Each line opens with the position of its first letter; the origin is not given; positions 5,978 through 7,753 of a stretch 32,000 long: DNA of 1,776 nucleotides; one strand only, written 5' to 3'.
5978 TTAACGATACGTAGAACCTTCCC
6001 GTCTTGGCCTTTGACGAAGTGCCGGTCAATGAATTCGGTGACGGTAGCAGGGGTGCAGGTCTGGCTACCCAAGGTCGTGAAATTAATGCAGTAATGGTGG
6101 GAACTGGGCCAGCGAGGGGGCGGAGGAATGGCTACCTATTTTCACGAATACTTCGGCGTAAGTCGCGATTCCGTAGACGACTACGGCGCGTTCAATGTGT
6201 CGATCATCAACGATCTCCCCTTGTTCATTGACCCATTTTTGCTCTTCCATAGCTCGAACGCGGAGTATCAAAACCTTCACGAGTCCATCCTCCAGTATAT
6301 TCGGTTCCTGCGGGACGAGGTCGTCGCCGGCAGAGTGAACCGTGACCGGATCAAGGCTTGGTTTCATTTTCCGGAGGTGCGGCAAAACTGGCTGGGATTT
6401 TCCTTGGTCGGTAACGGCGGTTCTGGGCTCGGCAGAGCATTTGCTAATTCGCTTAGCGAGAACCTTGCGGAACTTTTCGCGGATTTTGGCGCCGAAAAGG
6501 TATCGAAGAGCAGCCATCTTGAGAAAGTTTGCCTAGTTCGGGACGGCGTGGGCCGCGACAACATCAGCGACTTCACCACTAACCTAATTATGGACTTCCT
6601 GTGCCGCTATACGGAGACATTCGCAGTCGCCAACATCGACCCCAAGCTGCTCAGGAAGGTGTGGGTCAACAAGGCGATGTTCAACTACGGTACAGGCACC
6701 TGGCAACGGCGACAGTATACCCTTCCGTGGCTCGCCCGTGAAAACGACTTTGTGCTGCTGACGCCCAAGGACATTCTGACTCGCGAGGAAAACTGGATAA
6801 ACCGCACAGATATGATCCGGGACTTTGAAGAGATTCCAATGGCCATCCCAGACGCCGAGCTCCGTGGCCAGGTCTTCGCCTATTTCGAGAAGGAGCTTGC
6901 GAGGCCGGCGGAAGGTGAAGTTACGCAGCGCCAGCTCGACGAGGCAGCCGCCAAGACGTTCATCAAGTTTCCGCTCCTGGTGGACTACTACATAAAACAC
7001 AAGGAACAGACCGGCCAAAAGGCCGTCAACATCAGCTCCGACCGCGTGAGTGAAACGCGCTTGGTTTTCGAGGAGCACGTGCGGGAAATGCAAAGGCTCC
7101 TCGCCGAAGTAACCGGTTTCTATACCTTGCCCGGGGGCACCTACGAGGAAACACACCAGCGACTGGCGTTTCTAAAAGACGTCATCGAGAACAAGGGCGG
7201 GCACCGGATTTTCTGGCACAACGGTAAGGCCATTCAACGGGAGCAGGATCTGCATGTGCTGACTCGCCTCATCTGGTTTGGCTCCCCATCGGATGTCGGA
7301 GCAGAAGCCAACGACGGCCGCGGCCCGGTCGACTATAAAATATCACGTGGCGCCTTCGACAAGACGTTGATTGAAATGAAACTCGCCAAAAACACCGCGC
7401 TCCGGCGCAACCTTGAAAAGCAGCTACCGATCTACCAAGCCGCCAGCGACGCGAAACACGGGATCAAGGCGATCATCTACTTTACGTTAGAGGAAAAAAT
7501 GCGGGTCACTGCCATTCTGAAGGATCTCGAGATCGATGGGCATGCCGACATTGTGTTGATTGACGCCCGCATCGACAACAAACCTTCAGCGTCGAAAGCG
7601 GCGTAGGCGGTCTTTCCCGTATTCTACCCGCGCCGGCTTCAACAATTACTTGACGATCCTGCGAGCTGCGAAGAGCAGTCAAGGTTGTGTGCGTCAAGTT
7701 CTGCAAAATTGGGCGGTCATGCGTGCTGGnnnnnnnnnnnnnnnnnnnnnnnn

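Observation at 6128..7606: Lone 492-aa protein with a RecB/Cas4-type nuclease motif set and an unassignable N-terminal 370 aa: candidate single-gene defence system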

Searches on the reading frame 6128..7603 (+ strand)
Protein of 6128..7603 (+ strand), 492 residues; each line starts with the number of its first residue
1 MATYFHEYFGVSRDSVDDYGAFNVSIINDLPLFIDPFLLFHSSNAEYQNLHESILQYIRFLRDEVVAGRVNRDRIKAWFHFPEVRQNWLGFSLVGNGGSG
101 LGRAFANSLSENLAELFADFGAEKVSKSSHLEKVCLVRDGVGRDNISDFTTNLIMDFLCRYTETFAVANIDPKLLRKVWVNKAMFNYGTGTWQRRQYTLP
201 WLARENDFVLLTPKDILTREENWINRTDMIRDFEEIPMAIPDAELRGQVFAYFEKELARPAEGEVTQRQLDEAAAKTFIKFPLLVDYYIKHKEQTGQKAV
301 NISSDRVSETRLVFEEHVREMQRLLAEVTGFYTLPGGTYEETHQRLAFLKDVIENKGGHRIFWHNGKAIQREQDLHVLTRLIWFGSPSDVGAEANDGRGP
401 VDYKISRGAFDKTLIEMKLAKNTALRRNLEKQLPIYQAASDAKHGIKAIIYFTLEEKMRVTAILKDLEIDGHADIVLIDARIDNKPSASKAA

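Call 3: search_protein_families(library=pfam, proteins=[window:6128-7603:+], max_evalue=10)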
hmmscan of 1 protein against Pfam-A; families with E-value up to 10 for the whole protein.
window:6128-7603:+ (492 aa): 0 families

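Call 4: search_protein_families(library=padloc, proteins=[window:6128-7603:+], max_evalue=10)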
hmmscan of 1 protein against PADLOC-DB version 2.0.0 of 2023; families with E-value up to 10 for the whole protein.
window:6128-7603:+ (492 aa): 2 families
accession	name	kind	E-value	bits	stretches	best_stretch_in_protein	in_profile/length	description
PDLC04597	PDC-M36A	-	8.2e-22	75.6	1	22-233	23-225/457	-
PDLC04598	PDC-M36A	-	0.00037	18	1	137-232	5-97/330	-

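Call 5: search_protein_families(library=ncbifam, proteins=[window:6128-7603:+], max_evalue=10)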
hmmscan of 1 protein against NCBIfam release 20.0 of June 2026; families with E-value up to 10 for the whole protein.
window:6128-7603:+ (492 aa): 0 families

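Call 6: search_solved_structures(query=window:6128-7603:+, max_evalue=10)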
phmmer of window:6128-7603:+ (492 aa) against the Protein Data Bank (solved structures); distinct sequences matched with E-value up to 10: 0.

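Call 9: find_homologous_proteins(query=window:6128-7603:+)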
Query window:6128-7603:+ (492 aa): 6142 proteins with E <= 0.001 among 8000 candidates; the best 120 are listed.
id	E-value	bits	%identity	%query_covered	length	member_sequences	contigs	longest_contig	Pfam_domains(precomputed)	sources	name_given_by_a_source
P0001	0.0e+0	1122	100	100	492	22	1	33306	PF28130.1,PF28123.1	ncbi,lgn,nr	ncbi:hypothetical protein GOC31_30820 [Sinorhizobium meliloti]|nr:hypothetical protein [Sinorhizobiu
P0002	2.2e-281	952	82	100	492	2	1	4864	PF28130.1,PF28123.1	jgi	jgi:hypothetical protein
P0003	1.2e-255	867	77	100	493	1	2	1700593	PF28130.1,PF28123.1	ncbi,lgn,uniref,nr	ncbi:hypothetical protein C8D77_1011536 [Mesorhizobium loti]|uniref:Coiled-coil protein n=1 Tax=Rhiz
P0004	4.3e-255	865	77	100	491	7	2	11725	PF28130.1,PF28123.1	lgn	-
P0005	1.5e-253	860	76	100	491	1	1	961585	PF28130.1,PF28123.1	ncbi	-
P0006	8.6e-253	858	77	100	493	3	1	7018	PF28130.1,PF28123.1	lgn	-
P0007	8.2e-250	848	75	100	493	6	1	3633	PF28130.1,PF28123.1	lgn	-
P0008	2.5e-249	846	75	100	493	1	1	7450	PF28130.1,PF28123.1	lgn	-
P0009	3.4e-249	846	75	100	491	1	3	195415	PF28130.1,PF28123.1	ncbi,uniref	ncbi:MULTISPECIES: hypothetical protein [unclassified Mesorhizobium]|uniref:hypothetical protein n=1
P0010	1.3e-240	817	73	100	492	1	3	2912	PF28130.1,PF28123.1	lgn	-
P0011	7.8e-240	815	73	100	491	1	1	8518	PF28130.1,PF28123.1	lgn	-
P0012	1.2e-237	808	70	100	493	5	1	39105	PF28130.1,PF28123.1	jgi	-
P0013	5.1e-233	792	71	100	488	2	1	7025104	PF28130.1,PF28123.1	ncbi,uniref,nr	ncbi:hypothetical protein [Bradyrhizobium symbiodeficiens]|uniref:hypothetical protein n=1 Tax=Brady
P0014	2.1e-232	790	71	100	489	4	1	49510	PF28130.1,PF28123.1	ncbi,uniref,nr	ncbi:hypothetical protein [Microvirga splendida]|uniref:Uncharacterized protein n=1 Tax=Microvirga s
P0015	3.2e-232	790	70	100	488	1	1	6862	PF28130.1,PF28123.1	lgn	-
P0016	9.7e-232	788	71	100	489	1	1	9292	PF28130.1,PF28123.1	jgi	jgi:hypothetical protein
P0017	1.6e-230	784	70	100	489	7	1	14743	PF28130.1,PF28123.1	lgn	-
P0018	8.2e-230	782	70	100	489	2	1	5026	PF28130.1,PF28123.1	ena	-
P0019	2.3e-229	780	70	100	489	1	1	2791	PF28130.1,PF28123.1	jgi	jgi:hypothetical protein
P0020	6.0e-229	779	70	100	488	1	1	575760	PF28130.1,PF28123.1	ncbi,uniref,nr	ncbi:hypothetical protein P0R31_00625 [Bradyrhizobium yuanmingense]|uniref:hypothetical protein n=1 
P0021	1.2e-227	775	68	100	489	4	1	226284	PF28130.1,PF28123.1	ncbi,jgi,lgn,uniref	ncbi:MAG TPA: hypothetical protein VIF40_17510 [Methylosinus sp.]|jgi:hypothetical protein|uniref:hy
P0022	4.4e-227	773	69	100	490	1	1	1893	PF28130.1,PF28123.1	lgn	-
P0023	4.6e-227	773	70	100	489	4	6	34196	PF28130.1,PF28123.1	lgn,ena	-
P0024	1.8e-226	771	69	100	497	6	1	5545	PF28130.1,PF28123.1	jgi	jgi:hypothetical protein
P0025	4.5e-226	769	69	100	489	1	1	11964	PF28130.1,PF28123.1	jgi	jgi:hypothetical protein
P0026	4.8e-226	769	68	100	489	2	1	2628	PF28130.1,PF28123.1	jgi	jgi:hypothetical protein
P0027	5.5e-226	769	72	98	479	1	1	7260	PF28130.1,PF28123.1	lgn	-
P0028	6.2e-226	769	68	100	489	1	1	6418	PF28130.1,PF28123.1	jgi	jgi:hypothetical protein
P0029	8.4e-226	769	68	100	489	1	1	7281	PF28130.1,PF28123.1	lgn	-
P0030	9.8e-226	768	68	100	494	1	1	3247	PF28130.1,PF28123.1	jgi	jgi:hypothetical protein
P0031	1.6e-225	768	69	100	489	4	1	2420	PF28130.1,PF28123.1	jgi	jgi:hypothetical protein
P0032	2.0e-225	767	69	100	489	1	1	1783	PF28130.1,PF28123.1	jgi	jgi:hypothetical protein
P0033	2.1e-225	767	69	100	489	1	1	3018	PF28130.1,PF28123.1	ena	-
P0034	2.3e-225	767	68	100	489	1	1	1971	PF28130.1,PF28123.1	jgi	jgi:hypothetical protein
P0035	2.4e-225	767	69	100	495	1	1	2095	PF28130.1,PF28123.1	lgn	-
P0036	5.5e-225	766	69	100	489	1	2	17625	PF28130.1,PF28123.1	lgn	-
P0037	7.0e-225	766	69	100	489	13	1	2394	PF28130.1,PF28123.1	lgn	-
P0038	1.1e-224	765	69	100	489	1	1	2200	PF28130.1,PF28123.1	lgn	-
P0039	2.2e-224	764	68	100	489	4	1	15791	PF28130.1,PF28123.1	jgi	jgi:hypothetical protein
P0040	3.1e-224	763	69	100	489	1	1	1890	PF28130.1,PF28123.1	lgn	-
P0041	6.8e-224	762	69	100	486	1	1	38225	PF28130.1,PF28123.1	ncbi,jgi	ncbi:MAG: hypothetical protein WC670_10645 [Pseudolabrys sp.]|jgi:hypothetical protein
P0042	7.6e-224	762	68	100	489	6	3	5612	PF28130.1,PF28123.1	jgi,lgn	jgi:hypothetical protein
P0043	1.2e-223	762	68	100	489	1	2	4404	PF28130.1,PF28123.1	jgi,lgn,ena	-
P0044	2.7e-223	760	69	100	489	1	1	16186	PF28130.1,PF28123.1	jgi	jgi:hypothetical protein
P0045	3.2e-223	760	68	100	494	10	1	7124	PF28130.1,PF28123.1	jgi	jgi:hypothetical protein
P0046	4.1e-223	760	69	100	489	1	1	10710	PF28130.1,PF28123.1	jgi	jgi:hypothetical protein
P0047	5.1e-223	759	68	100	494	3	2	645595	PF28130.1,PF28123.1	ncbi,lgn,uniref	ncbi:hypothetical protein ACQR0V_12160 [Bradyrhizobium sp. HKCCYLS2058]|uniref:hypothetical protein 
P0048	5.4e-223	759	68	100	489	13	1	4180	PF28130.1,PF28123.1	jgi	jgi:hypothetical protein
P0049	1.7e-222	758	67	100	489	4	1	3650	PF28130.1,PF28123.1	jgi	-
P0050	1.8e-222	758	68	100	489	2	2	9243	PF28130.1,PF28123.1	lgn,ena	-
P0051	2.7e-222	757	68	100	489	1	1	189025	PF28130.1,PF28123.1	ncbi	-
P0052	3.5e-222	757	68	100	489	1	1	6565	PF28130.1,PF28123.1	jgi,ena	jgi:hypothetical protein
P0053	4.4e-222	756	68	100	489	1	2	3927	PF28130.1,PF28123.1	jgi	jgi:hypothetical protein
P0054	1.1e-221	755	68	100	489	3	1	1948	PF28130.1,PF28123.1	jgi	-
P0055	2.2e-221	754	68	100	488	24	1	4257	PF28130.1,PF28123.1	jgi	jgi:hypothetical protein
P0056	3.2e-221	753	68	100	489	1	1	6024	PF28130.1,PF28123.1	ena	-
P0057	6.6e-221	752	68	100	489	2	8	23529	PF28130.1,PF28123.1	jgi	jgi:hypothetical protein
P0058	1.6e-220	751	66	100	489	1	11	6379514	PF28130.1,PF28123.1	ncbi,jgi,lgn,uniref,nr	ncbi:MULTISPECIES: hypothetical protein [unclassified Methylobacterium]|jgi:hypothetical protein|uni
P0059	2.7e-220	750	66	100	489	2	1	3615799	PF28130.1,PF28123.1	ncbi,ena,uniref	ncbi:hypothetical protein [Ancylobacter sp.]|uniref:hypothetical protein n=1 Tax=Ancylobacter sp. Ta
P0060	6.1e-220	749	68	100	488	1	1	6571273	PF28130.1,PF28123.1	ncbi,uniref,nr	ncbi:hypothetical protein [Tardiphaga robiniae]|uniref:Uncharacterized protein n=1 Tax=Tardiphaga ro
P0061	3.2e-219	747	65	100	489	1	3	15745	PF28130.1,PF28123.1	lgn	-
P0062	3.3e-219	747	68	100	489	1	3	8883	PF28130.1,PF28123.1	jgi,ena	-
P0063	3.5e-219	747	66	100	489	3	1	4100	PF28130.1,PF28123.1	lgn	-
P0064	3.3e-218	744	67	100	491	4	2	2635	PF28130.1,PF28123.1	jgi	jgi:hypothetical protein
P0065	3.6e-218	743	65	100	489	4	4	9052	PF28130.1,PF28123.1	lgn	-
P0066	7.9e-218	742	65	100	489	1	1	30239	PF28130.1,PF28123.1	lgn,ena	-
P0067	1.1e-217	742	67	100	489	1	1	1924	PF28130.1,PF28123.1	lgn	-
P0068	2.2e-217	741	70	96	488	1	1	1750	PF28130.1,PF28123.1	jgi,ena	jgi:Negative regulator of septation ring formation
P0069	1.7e-216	738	67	100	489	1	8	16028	PF28130.1,PF28123.1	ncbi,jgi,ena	ncbi:MAG: hypothetical protein ACLPTZ_17160 [Beijerinckiaceae bacterium]|jgi:hypothetical protein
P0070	5.9e-216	736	65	100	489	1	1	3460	PF28130.1,PF28123.1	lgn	-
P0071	7.3e-216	736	66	100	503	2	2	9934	PF28130.1,PF28123.1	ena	-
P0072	1.2e-215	735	66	100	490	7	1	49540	PF28130.1,PF28123.1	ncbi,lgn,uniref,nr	ncbi:hypothetical protein [Sinorhizobium meliloti]|uniref:hypothetical protein n=1 Tax=Rhizobium mel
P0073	3.4e-215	734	65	100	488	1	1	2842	PF28130.1,PF28123.1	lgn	-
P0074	1.9e-214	731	66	100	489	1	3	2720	PF28130.1,PF28123.1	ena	-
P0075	1.9e-214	731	63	100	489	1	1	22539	PF28130.1,PF28123.1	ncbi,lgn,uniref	ncbi:hypothetical protein [Salinarimonas sp.]|uniref:hypothetical protein n=1 Tax=Salinarimonas sp. 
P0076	2.0e-214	731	67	100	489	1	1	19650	PF28130.1,PF28123.1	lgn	-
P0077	8.4e-214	729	65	100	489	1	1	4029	PF28130.1,PF28123.1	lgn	-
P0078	8.8e-214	729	66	100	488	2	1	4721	PF28130.1,PF28123.1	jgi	jgi:hypothetical protein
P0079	9.9e-214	729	67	96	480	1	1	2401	PF28130.1,PF28123.1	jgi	jgi:hypothetical protein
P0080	1.3e-213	728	66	100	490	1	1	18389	PF28130.1,PF28123.1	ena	-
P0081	1.6e-212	725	64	100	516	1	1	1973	PF28130.1,PF28123.1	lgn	-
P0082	5.2e-212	723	67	97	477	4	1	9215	PF28130.1,PF28123.1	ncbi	ncbi:MAG: hypothetical protein ABSC22_10325 [Roseiarcus sp.]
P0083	1.1e-211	722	63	100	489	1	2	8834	PF28130.1,PF28123.1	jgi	jgi:hypothetical protein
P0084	1.7e-211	721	63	100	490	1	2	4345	PF28130.1,PF28123.1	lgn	-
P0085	1.4e-210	718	64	100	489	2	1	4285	PF28130.1,PF28123.1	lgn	-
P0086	2.7e-210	717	65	100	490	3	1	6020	PF28130.1,PF28123.1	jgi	jgi:hypothetical protein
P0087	3.8e-210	717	64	100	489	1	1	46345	PF28130.1,PF28123.1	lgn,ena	-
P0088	6.2e-210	716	63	100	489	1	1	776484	PF28130.1,PF28123.1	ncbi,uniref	ncbi:hypothetical protein [Methylobacterium sp. SI9]|uniref:hypothetical protein n=1 Tax=Methylobact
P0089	6.4e-210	716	65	100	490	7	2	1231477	PF28130.1,PF28123.1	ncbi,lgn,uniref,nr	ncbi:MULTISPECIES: hypothetical protein [unclassified Rhizobium]|uniref:hypothetical protein n=1 Tax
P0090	6.9e-210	716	64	100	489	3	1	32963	PF28130.1,PF28123.1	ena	-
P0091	8.1e-210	716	65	100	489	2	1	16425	PF28130.1,PF28123.1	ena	-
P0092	2.4e-209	714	68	93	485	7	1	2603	PF28130.1,PF28123.1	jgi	-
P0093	7.8e-209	713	64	100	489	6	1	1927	PF28130.1,PF28123.1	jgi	jgi:hypothetical protein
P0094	8.3e-209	713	63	100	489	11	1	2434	PF28130.1,PF28123.1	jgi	jgi:hypothetical protein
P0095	2.5e-208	711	63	100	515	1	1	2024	PF28130.1,PF28123.1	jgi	jgi:hypothetical protein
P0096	3.6e-208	710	63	100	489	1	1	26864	PF28130.1,PF28123.1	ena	-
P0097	3.7e-208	710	63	100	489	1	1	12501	PF28130.1,PF28123.1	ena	-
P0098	6.6e-208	710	64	100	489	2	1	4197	PF28130.1,PF28123.1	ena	-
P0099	7.1e-208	709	63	100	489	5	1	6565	PF28130.1,PF28123.1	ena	-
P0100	3.0e-207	707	63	100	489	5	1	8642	PF28130.1,PF28123.1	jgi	jgi:hypothetical protein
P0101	8.3e-207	706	62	100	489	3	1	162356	PF28130.1,PF28123.1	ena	-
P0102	3.6e-206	704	62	100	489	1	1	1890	PF28130.1,PF28123.1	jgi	jgi:hypothetical protein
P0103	7.4e-206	703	64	100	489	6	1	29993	PF28130.1,PF28123.1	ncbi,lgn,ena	-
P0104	9.1e-206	703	62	100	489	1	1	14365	PF28130.1,PF28123.1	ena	-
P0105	9.5e-206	702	64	100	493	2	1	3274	PF28130.1,PF28123.1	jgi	jgi:hypothetical protein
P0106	2.8e-205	701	64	100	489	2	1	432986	PF28130.1,PF28123.1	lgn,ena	-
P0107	3.5e-205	701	62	100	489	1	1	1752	PF28130.1,PF28123.1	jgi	jgi:hypothetical protein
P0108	8.4e-205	699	66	93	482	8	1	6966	PF28130.1,PF28123.1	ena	-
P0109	9.8e-205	699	61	100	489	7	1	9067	PF28130.1,PF28123.1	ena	-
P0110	1.4e-204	699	62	100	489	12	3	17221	PF28130.1,PF28123.1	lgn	-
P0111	1.5e-204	699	62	100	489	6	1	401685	PF28130.1,PF28123.1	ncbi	ncbi:hypothetical protein ACCS75_04080 [Rhizobium ruizarguesonis]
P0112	3.5e-204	697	66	93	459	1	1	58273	PF28130.1,PF28123.1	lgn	-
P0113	6.2e-204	696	63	100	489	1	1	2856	PF28130.1,PF28123.1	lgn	-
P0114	6.4e-204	696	62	100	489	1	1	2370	PF28130.1,PF28123.1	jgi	jgi:hypothetical protein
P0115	8.7e-204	696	62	100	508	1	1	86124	PF28130.1,PF28123.1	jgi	jgi:hypothetical protein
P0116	6.8e-203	693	63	100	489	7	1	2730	PF28130.1,PF28123.1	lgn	-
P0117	7.5e-203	693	63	100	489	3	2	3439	PF28130.1,PF28123.1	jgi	jgi:hypothetical protein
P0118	2.1e-202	691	62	100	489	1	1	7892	PF28130.1,PF28123.1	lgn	-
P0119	2.6e-202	691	63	100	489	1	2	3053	PF28130.1,PF28123.1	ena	-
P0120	3.2e-202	691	61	100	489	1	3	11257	PF28130.1,PF28123.1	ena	-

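Call 12: find_encoding_contigs(protein=P0001, flank=10000, max_places=6)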
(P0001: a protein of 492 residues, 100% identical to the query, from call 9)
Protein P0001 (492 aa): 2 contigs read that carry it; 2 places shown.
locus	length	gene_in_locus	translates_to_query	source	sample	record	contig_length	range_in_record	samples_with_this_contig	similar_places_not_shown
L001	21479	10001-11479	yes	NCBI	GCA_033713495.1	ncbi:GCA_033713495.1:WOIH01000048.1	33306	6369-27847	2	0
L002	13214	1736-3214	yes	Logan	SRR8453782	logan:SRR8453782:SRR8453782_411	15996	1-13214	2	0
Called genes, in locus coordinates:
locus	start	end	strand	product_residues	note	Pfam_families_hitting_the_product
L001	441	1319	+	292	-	PF08401:ArdcN, PF18818:MPTase-PolyVal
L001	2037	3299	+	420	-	PF01656:CbiA, PF02374:ArsA_ATPase (weak), PF06564:CBP_BcsQ (weak), PF09140:MipZ (weak), PF10609:ParA (faint), PF13614:AAA_31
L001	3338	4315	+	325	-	PF02195:ParB_N, PF07506:RepB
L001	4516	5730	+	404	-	PF03428:RP-C, PF11800:RP-C_C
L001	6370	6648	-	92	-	-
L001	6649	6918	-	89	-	-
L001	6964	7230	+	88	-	-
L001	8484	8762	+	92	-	PF02604:PhdYeFM_antitox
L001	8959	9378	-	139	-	PF01850:PIN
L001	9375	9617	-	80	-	PF02604:PhdYeFM_antitox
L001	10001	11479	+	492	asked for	PF28123:DUF8370, PF28130:DUF8371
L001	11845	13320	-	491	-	-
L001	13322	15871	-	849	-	PF13086:AAA_11, PF13245:AAA_19 (weak), PF13604:AAA_30 (weak), PF01443:Viral_helicase1 (faint), PF13087:AAA_12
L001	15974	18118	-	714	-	PF08378:NERD, PF00069:Pkinase (faint)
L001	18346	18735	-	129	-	-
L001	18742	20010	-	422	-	-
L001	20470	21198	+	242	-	-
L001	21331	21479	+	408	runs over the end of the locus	PF24390:PRTase-CE, PF24409:wHTH-PRTase_assc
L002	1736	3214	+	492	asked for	PF28123:DUF8370, PF28130:DUF8371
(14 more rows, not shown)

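Call 13: find_encoding_contigs(protein=P0013, flank=8000, max_places=2)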
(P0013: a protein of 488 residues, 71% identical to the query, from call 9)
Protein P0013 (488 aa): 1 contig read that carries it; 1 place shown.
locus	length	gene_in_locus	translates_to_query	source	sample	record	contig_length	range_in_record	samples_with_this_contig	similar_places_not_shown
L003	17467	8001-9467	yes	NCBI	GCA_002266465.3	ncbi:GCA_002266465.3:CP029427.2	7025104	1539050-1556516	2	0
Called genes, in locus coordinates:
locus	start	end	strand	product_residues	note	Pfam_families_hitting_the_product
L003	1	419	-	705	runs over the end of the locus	PF02653:BPD_transp_2, PF20067:SSL_N, PF08450:SGL, PF03088:Str_synth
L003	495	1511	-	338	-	PF13407:Peripla_BP_4, PF00532:Peripla_BP_1, PF13458:Peripla_BP_6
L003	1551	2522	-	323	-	PF02653:BPD_transp_2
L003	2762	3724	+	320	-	PF14525:AraC_binding_2, PF12833:HTH_18, PF00165:HTH_AraC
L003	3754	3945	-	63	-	-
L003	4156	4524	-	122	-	PF00581:Rhodanese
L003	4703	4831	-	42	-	-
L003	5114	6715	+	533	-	PF00128:Alpha-amylase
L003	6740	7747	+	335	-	PF13439:Glyco_transf_4, PF00534:Glycos_transf_1, PF13692:Glyco_trans_1_4, PF13524:Glyco_trans_1_2 (weak), PF26337:Gtf3_C (faint)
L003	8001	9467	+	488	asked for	PF28123:DUF8370, PF28130:DUF8371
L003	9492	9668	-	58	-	-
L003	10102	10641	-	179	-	-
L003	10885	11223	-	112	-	-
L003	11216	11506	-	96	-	-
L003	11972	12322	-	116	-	-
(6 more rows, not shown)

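Call 14: find_encoding_contigs(protein=P0058, flank=8000, max_places=3)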
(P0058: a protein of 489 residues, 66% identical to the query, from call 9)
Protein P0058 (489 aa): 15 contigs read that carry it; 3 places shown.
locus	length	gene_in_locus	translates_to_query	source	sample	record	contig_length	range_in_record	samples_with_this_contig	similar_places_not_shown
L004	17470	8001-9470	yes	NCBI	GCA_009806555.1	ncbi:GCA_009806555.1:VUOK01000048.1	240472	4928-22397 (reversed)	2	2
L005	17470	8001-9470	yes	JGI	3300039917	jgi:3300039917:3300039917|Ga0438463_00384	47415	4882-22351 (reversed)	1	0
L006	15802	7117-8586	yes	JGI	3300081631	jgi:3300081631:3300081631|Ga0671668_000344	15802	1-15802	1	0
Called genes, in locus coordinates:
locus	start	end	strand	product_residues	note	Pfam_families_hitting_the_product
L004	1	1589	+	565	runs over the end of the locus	-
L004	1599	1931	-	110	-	-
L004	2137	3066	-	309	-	PF00561:Abhydrolase_1, PF12146:Hydrolase_4, PF12697:Abhydrolase_6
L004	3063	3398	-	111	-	-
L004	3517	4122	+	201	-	PF09998:DUF2239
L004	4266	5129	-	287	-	PF03819:MazG, PF01503:PRA-PH, PF03819:MazG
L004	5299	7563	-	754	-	PF07715:Plug, PF00593:TonB_dep_Rec_b-barrel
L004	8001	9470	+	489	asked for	PF28123:DUF8370, PF28130:DUF8371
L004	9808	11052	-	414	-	PF12697:Abhydrolase_6 (weak)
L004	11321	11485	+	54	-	-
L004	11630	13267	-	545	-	PF00501:AMP-binding, PF13193:AMP-binding_C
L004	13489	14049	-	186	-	PF08447:PAS_3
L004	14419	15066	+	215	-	PF01656:CbiA, PF02374:ArsA_ATPase (faint), PF07015:VirC1, PF09140:MipZ (weak), PF10609:ParA (faint), PF13614:AAA_31 (weak)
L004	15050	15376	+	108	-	PF20605:Antitox_RHH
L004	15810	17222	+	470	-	PF03330:DPBB_1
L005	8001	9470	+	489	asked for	PF28123:DUF8370, PF28130:DUF8371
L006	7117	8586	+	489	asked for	PF28123:DUF8370, PF28130:DUF8371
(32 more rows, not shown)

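Call 15: find_encoding_contigs(protein=P0003, flank=8000, max_places=2)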
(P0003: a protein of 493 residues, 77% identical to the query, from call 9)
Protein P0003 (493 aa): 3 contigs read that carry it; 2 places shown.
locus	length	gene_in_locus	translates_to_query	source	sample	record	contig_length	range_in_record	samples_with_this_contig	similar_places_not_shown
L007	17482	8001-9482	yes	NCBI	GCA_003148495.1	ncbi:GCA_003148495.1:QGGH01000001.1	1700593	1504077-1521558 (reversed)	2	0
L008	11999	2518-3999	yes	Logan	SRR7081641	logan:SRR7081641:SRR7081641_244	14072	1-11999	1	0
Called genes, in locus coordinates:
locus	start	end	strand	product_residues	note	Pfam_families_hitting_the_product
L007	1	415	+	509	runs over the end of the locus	PF01232:Mannitol_dh, PF08125:Mannitol_dh_C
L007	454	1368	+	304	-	PF01261:AP_endonuc_2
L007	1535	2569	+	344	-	PF13407:Peripla_BP_4, PF00532:Peripla_BP_1 (weak)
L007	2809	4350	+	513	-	PF00005:ABC_tran, PF13304:AAA_21 (faint), PF00005:ABC_tran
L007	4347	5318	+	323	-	PF02653:BPD_transp_2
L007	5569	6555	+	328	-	PF02653:BPD_transp_2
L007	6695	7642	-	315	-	-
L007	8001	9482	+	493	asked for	PF28123:DUF8370, PF28130:DUF8371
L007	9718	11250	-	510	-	PF03704:BTAD, PF00561:Abhydrolase_1, PF12146:Hydrolase_4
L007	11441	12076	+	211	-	PF13489:Methyltransf_23, PF01209:Ubie_methyltran, PF13847:Methyltransf_31 (weak), PF08241:Methyltransf_11, PF08242:Methyltransf_12, PF13649:Methyltransf_25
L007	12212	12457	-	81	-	PF02597:ThiS (weak)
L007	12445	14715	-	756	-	PF01315:Ald_Xan_dh_C, PF02738:MoCoBD_1, PF20256:MoCoBD_2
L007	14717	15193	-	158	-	PF00111:Fer2, PF01799:Fer2_2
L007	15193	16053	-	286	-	PF00941:FAD_binding_5, PF03450:CO_deh_flav_C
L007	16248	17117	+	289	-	PF05013:FGase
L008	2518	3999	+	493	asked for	PF28123:DUF8370, PF28130:DUF8371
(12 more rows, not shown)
